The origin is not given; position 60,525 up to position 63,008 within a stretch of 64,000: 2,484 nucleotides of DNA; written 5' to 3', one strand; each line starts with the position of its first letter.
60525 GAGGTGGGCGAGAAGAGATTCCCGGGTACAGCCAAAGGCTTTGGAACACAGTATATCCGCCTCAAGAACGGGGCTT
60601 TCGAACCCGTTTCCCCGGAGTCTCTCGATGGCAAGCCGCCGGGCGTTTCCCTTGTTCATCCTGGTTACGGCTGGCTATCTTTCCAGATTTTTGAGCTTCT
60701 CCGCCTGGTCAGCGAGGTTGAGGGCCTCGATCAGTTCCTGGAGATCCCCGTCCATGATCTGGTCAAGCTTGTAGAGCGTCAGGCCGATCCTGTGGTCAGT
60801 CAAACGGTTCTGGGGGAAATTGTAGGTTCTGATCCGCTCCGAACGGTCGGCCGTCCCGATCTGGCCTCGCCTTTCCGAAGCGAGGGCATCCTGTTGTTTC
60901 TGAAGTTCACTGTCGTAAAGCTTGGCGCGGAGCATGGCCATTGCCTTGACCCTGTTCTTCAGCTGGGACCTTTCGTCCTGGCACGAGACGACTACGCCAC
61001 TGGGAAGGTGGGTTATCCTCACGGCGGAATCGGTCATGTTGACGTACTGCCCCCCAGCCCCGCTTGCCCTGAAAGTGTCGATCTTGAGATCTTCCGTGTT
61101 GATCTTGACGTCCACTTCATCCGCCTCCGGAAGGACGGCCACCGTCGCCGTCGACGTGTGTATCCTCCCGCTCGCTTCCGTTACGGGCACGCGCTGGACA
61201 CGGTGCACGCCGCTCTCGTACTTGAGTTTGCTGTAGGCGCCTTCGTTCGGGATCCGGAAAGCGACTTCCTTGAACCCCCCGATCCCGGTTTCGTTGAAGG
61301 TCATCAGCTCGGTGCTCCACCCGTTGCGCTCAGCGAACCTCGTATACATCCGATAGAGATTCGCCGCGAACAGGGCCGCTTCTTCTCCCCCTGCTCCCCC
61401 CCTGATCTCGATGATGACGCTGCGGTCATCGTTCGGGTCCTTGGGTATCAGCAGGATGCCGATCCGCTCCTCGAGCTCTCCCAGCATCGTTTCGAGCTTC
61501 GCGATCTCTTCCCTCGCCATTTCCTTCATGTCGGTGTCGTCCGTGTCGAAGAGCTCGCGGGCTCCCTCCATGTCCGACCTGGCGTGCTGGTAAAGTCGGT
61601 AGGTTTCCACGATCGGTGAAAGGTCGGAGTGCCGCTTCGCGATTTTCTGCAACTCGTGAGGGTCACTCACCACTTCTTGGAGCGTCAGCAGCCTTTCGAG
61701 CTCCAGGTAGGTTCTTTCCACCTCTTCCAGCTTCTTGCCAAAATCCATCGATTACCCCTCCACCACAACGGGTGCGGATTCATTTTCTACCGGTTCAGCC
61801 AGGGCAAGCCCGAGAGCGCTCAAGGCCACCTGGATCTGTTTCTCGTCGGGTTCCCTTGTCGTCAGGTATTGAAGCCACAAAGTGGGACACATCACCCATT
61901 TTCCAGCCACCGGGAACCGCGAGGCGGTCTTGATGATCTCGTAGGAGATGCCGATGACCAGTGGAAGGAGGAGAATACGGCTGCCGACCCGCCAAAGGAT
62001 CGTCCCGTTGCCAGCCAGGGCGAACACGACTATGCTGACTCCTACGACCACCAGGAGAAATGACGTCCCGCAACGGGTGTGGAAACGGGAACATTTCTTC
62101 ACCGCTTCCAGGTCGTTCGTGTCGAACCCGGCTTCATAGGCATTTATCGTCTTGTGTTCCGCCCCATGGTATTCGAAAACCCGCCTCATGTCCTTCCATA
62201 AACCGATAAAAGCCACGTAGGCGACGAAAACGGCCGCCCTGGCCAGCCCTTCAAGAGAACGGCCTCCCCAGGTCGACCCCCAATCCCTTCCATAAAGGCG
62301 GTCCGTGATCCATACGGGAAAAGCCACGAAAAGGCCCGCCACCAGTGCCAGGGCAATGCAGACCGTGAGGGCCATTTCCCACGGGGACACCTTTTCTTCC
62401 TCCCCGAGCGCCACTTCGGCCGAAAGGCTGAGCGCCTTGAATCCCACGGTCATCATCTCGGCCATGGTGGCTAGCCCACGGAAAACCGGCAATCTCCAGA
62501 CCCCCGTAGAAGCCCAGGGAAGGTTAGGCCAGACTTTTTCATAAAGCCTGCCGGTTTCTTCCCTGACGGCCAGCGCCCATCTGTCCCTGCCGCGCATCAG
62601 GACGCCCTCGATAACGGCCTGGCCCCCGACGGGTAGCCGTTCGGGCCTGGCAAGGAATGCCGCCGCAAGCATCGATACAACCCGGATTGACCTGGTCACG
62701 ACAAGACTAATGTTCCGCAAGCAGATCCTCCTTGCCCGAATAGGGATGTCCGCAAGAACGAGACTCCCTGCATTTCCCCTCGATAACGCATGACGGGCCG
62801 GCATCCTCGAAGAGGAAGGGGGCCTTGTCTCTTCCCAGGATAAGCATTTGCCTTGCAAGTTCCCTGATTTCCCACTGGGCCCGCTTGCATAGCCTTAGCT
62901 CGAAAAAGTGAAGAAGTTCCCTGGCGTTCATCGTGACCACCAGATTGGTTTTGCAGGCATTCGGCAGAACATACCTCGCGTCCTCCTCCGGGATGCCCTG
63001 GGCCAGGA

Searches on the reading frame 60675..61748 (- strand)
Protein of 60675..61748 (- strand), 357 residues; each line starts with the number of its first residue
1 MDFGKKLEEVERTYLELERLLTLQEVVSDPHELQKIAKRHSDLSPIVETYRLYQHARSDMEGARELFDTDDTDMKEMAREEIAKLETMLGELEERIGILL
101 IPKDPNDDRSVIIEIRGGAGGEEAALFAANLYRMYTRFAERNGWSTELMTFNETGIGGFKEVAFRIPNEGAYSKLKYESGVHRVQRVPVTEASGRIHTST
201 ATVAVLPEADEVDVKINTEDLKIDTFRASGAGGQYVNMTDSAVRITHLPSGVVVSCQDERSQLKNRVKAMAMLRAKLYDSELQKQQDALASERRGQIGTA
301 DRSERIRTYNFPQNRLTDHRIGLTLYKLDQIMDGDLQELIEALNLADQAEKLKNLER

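Call 11: search_protein_families(library=pfam, proteins=[window:60675-61748:-], max_evalue=0.00001)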
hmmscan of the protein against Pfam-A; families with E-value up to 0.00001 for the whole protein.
window:60675-61748:- (357 aa): 2 families
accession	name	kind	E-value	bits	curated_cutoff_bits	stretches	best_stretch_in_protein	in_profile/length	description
PF03462.23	PCRF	-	1.4e-73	247.3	24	1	11-203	2-194/194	PCRF domain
PF00472.26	RF-1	-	5.7e-44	149.2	35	1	210-320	1-116/116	RF-1 domain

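Call 52: find_encoding_contigs(protein=window:60675-61748:-, flank=10000, max_places=2)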
Protein window:60675-61748:- (357 aa): 23 contigs read that carry it; 2 places shown.
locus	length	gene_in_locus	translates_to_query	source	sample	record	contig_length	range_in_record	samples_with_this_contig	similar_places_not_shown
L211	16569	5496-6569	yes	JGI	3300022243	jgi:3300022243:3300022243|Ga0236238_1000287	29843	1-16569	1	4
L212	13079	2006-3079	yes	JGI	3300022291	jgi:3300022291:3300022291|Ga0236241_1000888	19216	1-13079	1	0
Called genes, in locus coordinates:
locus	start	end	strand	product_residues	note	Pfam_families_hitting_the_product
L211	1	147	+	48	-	?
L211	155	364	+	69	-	-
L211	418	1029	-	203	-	PF09347:DUF1989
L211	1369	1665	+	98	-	-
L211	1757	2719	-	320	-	PF16868:NMT1_3, PF09084:NMT1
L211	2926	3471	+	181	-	PF09021:HutP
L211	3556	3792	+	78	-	PF01197:Ribosomal_L31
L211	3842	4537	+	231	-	PF02511:Thy1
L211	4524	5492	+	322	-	PF07136:DUF1385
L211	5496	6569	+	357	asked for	PF03462:PCRF, PF00472:RF-1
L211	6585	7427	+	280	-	PF17827:PrmC_N, PF05175:MTS (weak)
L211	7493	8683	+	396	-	PF00890:FAD_binding_2 (weak), PF01266:DAO (faint), PF01946:Thi4 (faint), PF03486:HI0933_like (faint), PF07992:Pyr_redox_2, PF13450:NAD_binding_8, PF13738:Pyr_redox_3, PF00070:Pyr_redox, +1 more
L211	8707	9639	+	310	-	PF00294:PfkB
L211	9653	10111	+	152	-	PF00571:CBS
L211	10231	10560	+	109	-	PF01451:LMWPc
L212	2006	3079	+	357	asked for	PF03462:PCRF, PF00472:RF-1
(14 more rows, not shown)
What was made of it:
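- Closest known: HutP. Same: A HutP-family gene lies at the right edge of this window (call 52).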

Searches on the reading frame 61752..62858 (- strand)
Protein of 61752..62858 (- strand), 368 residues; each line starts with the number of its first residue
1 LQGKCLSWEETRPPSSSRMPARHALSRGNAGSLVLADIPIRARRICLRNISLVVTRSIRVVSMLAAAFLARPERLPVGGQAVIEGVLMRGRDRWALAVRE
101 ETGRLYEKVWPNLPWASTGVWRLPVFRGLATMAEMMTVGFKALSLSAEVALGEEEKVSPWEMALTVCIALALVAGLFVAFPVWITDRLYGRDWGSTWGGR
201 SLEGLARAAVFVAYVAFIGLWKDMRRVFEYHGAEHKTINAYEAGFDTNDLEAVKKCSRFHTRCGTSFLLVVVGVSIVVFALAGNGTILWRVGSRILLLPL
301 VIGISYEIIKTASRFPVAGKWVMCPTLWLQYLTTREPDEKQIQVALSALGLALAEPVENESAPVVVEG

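Call 11: search_protein_families(library=pfam, proteins=[window:61752-62858:-], max_evalue=0.00001)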
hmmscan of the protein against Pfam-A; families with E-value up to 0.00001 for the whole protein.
window:61752-62858:- (368 aa): 1 family
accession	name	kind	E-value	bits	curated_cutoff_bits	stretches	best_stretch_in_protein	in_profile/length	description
PF07136.16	DUF1385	-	9.4e-76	254.5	22.1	1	123-353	1-225/227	Protein of unknown function (DUF1385)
